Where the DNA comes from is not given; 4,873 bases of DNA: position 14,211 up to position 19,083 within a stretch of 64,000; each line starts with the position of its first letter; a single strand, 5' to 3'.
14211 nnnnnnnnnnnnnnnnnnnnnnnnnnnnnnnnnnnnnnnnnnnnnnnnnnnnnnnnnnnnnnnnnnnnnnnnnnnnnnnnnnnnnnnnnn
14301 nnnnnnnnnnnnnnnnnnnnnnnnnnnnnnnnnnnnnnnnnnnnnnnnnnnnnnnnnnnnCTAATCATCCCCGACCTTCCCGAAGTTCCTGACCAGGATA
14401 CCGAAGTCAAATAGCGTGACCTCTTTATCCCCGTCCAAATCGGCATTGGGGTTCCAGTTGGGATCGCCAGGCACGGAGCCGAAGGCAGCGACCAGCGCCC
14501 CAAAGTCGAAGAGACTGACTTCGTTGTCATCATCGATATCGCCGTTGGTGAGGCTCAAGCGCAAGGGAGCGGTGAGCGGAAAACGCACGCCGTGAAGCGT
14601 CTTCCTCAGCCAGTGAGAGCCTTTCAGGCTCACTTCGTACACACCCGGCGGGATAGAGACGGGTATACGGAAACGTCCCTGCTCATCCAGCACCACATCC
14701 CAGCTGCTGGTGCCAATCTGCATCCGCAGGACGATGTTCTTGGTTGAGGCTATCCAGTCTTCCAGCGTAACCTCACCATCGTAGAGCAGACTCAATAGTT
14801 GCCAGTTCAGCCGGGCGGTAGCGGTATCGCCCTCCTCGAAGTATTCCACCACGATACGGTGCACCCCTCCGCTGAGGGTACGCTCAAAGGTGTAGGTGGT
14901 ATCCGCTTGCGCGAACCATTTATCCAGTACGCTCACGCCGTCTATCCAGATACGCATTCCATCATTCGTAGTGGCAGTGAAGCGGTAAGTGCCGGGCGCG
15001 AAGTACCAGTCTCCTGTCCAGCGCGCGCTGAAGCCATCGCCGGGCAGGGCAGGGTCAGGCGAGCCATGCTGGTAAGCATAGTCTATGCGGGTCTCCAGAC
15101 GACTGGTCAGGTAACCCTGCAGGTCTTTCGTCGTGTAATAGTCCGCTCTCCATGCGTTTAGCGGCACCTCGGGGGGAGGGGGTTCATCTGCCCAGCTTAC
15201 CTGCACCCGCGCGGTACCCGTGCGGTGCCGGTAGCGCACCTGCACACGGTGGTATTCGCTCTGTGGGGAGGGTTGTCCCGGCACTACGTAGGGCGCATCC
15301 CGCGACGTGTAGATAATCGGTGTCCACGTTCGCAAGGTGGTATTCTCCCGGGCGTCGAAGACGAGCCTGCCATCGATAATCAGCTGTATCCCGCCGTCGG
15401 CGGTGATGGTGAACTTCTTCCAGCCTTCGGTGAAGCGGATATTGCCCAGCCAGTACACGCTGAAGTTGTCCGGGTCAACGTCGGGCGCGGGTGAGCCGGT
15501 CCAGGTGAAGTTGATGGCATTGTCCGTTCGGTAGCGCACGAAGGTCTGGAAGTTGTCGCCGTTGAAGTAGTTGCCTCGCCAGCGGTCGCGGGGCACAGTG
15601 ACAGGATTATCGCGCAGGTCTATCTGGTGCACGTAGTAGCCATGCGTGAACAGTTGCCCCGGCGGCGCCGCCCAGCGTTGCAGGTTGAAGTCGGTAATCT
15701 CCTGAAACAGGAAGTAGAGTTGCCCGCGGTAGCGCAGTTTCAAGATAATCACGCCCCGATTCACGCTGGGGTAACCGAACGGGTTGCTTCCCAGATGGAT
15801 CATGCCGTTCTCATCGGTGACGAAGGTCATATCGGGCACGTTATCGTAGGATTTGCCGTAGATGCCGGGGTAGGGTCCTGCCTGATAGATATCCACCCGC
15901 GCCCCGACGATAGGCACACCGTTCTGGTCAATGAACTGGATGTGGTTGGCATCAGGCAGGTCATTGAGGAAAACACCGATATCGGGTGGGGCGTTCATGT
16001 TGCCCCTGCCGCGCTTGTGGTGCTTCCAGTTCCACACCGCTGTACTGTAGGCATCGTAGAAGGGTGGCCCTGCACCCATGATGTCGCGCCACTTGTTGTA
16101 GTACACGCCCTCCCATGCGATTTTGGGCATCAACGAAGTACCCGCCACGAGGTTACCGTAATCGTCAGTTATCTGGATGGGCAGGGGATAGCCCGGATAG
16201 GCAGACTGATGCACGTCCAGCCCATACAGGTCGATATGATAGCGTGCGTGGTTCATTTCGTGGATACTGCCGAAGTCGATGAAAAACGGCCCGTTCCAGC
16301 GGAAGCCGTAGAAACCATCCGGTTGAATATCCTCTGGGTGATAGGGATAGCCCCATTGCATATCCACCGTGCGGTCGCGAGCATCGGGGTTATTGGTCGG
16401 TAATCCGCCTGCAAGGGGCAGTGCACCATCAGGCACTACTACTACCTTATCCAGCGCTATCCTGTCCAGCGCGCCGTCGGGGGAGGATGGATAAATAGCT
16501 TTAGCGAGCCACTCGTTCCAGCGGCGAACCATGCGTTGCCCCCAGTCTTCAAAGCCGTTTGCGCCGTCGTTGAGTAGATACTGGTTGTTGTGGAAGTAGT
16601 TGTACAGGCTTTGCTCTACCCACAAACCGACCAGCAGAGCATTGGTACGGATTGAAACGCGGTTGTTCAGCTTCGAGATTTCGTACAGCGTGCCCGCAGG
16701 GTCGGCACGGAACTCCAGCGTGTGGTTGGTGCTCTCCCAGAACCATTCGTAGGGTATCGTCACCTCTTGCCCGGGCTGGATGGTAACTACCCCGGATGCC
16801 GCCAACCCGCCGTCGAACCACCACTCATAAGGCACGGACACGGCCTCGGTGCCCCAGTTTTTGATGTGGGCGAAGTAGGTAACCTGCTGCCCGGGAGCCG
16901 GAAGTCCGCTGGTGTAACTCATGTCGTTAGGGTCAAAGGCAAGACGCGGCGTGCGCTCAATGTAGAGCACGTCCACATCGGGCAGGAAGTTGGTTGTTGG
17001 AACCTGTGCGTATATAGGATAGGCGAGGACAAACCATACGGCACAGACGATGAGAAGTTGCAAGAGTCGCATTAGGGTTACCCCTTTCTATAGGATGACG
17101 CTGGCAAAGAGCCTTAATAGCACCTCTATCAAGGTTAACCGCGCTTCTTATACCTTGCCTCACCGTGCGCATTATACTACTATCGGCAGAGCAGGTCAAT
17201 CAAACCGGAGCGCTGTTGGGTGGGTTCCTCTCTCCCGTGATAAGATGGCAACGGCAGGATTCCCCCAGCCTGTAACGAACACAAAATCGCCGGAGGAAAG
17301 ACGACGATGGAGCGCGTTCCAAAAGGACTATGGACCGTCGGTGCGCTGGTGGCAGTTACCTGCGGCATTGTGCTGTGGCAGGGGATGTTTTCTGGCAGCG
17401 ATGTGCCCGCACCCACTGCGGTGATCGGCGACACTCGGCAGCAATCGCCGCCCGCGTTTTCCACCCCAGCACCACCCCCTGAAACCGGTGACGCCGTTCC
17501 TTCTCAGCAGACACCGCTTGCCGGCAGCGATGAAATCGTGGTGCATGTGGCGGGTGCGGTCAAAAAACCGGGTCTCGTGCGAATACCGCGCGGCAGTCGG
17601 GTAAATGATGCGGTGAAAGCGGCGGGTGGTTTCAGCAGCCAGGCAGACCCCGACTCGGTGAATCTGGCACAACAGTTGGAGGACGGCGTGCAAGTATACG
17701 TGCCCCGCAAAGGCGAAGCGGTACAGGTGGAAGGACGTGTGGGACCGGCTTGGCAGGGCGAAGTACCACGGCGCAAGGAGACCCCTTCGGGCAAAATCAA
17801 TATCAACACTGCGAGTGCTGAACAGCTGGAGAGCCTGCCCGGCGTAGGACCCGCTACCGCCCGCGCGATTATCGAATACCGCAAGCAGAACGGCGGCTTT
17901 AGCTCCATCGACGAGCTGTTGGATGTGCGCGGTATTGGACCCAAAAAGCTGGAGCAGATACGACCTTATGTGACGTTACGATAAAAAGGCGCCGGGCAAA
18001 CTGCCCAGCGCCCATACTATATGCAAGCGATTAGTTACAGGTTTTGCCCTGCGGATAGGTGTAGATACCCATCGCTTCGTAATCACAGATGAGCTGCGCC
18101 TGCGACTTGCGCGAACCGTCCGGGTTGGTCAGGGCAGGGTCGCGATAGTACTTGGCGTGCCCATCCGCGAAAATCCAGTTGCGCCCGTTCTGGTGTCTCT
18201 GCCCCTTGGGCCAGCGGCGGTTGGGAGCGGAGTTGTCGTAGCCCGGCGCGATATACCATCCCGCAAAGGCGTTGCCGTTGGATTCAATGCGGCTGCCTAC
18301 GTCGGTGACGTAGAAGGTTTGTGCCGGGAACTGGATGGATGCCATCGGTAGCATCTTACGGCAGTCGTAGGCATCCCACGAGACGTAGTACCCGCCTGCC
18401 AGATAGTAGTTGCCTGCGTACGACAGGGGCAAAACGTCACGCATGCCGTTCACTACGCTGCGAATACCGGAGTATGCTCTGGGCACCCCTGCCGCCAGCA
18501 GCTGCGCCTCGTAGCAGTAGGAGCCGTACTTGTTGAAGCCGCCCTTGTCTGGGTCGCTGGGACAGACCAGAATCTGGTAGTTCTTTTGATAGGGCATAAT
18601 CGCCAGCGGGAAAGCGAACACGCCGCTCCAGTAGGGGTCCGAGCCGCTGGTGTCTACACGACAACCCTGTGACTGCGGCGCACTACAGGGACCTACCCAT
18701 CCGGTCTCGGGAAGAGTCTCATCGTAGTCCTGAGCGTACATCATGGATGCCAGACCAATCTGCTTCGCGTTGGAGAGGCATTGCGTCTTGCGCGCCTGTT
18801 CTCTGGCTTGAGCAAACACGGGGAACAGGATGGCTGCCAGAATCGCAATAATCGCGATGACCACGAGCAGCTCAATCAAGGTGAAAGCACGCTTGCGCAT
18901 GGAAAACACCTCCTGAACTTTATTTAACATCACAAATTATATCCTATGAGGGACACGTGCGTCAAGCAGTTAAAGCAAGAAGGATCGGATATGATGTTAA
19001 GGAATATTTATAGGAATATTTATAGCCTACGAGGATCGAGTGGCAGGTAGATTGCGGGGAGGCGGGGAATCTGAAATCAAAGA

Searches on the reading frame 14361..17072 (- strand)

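Call 3: search_protein_families(library=pfam, proteins=[window:14361-17072:-], max_evalue=0.01)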
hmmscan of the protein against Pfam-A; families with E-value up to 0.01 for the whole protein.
window:14361-17072:- (903 aa): 4 families
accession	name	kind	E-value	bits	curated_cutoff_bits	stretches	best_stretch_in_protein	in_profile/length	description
PF07691.17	PA14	-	2.1e-22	80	24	2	645-759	9-135/147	PA14 domain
PF07705.17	CARDB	-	0.00012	22.6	22.7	1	52-139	9-99/101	CARDB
PF00404.24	Dockerin_1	-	0.0012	19.5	22.9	1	844-896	2-55/57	Dockerin type I domain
PF00775.27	Dioxygenase_C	-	0.0065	16.4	27.3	0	379-440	35-102/182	Dioxygenase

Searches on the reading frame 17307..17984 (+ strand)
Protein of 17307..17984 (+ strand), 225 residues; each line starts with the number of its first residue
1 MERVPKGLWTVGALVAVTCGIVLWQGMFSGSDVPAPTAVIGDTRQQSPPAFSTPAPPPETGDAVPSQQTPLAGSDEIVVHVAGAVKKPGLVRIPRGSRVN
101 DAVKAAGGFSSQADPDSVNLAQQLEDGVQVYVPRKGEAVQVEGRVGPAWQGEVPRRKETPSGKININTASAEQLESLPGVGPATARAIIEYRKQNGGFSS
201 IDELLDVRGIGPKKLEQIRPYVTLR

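Call 3: search_protein_families(library=pfam, proteins=[window:17307-17984:+], max_evalue=0.01)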
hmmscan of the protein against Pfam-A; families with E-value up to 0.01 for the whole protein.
window:17307-17984:+ (225 aa): 10 families
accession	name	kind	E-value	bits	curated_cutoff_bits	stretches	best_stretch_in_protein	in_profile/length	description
PF12836.13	HHH_3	-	1.3e-26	92.9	27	1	162-223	4-65/65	Helix-hairpin-helix motif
PF00633.29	HHH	-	5.9e-16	57.8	24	2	165-191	4-30/30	Helix-hairpin-helix motif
PF10531.15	SLBB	-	1.7e-15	57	27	1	78-132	1-54/55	SLBB domain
PF03934.19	T2SSK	-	7.6e-09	36.3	24.2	1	164-207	1-44/63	Type II secretion system (T2SS), protein K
PF14520.12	HHH_5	-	3e-07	31.3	27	1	169-190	32-53/57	Helix-hairpin-helix domain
PF22461.2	SLBB_2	-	1.6e-05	25.4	27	1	79-123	3-49/79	SLBB domain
PF12826.13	HHH_2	-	4.5e-05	24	27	0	165-193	28-56/64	Helix-hairpin-helix motif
PF14716.13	HHH_8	-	0.00048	20.9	30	0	169-192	45-68/73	Helix-hairpin-helix domain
PF21687.3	T2SSK_1st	-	0.001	20.2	26.2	1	189-224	69-104/107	Type II secretion system (T2SS), protein K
PF14579.12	HHH_6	-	0.0038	17.8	25.6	1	174-207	27-60/90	Helix-hairpin-helix motif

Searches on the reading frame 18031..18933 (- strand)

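Call 3: search_protein_families(library=pfam, proteins=[window:18031-18933:-], max_evalue=0.01)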
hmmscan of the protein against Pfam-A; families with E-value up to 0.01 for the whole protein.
window:18031-18933:- (300 aa): 2 families
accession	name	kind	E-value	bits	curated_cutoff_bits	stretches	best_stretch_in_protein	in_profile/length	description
PF07596.16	SBP_bac_10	-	2.2e-10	41.5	23.3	1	42-114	2-58/268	Protein of unknown function (DUF1559)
PF07963.17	N_methyl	-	1.7e-08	34.1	21.2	1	12-37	2-27/27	Prokaryotic N-terminal methylation motif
